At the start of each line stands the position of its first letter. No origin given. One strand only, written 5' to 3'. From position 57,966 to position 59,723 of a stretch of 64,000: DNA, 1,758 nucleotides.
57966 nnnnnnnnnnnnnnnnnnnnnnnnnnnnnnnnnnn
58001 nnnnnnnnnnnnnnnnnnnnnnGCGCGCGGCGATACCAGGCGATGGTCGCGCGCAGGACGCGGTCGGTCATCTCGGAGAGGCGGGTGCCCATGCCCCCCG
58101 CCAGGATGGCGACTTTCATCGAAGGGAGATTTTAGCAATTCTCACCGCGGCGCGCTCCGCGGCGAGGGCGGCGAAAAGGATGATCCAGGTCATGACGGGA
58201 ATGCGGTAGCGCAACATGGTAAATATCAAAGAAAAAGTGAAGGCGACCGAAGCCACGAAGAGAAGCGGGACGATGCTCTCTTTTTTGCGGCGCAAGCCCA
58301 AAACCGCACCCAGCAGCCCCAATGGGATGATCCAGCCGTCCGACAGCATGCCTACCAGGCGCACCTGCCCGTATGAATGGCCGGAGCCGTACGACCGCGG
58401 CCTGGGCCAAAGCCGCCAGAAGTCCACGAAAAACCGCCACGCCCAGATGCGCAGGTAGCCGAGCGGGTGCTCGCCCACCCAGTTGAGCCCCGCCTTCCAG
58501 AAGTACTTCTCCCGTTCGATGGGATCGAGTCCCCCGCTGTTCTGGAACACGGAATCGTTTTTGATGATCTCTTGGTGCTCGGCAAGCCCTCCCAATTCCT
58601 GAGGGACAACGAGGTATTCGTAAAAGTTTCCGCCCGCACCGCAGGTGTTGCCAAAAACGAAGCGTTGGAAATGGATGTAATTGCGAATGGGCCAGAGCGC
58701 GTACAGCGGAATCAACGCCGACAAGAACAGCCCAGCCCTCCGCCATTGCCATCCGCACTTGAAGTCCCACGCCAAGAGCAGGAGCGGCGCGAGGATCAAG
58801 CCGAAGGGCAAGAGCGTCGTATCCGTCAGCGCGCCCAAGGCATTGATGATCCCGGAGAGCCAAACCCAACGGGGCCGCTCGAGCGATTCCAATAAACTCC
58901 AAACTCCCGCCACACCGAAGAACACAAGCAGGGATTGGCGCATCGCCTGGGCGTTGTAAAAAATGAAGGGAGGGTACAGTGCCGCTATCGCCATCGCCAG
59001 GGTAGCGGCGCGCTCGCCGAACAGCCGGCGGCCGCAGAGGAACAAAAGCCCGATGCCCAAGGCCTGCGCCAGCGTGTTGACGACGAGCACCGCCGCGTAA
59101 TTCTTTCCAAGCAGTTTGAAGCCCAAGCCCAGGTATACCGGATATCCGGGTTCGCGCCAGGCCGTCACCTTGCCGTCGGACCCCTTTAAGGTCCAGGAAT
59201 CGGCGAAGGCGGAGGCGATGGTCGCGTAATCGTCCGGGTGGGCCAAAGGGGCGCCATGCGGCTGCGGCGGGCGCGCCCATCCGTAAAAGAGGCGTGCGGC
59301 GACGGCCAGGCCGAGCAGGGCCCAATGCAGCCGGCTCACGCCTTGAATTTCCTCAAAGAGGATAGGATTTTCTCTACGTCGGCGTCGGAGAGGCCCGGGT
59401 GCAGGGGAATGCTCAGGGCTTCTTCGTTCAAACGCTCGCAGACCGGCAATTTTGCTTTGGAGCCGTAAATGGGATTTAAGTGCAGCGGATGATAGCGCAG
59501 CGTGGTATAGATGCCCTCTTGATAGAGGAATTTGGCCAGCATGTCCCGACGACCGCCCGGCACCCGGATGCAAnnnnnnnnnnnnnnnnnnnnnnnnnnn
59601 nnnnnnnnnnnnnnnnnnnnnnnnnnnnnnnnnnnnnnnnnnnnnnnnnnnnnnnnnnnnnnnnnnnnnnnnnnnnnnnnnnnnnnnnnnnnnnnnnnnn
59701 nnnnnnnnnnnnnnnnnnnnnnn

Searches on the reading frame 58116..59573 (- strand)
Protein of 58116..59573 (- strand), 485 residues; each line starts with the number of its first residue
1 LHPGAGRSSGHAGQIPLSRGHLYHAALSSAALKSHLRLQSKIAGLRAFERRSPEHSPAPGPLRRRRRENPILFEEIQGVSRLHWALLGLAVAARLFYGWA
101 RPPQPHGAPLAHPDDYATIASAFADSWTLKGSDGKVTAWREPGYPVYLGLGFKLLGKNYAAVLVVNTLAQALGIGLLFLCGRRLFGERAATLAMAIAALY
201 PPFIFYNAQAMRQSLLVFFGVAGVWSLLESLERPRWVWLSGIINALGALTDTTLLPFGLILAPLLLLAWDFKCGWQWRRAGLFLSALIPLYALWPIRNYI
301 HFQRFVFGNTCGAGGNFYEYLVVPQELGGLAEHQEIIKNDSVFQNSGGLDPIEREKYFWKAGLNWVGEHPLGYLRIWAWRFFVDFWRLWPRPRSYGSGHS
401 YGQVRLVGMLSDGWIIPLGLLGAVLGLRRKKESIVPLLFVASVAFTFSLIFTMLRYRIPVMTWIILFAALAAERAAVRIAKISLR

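Call 50: search_protein_families(library=pfam, proteins=[window:58116-59573:-], max_evalue=0.00001)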
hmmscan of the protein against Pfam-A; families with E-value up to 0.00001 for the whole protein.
window:58116-59573:- (485 aa): 1 family
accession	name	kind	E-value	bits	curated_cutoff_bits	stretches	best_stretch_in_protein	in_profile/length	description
PF13231.12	PMT_2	-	1.7e-11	45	26.1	1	143-277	5-144/160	Dolichyl-phosphate-mannose-protein mannosyltransferase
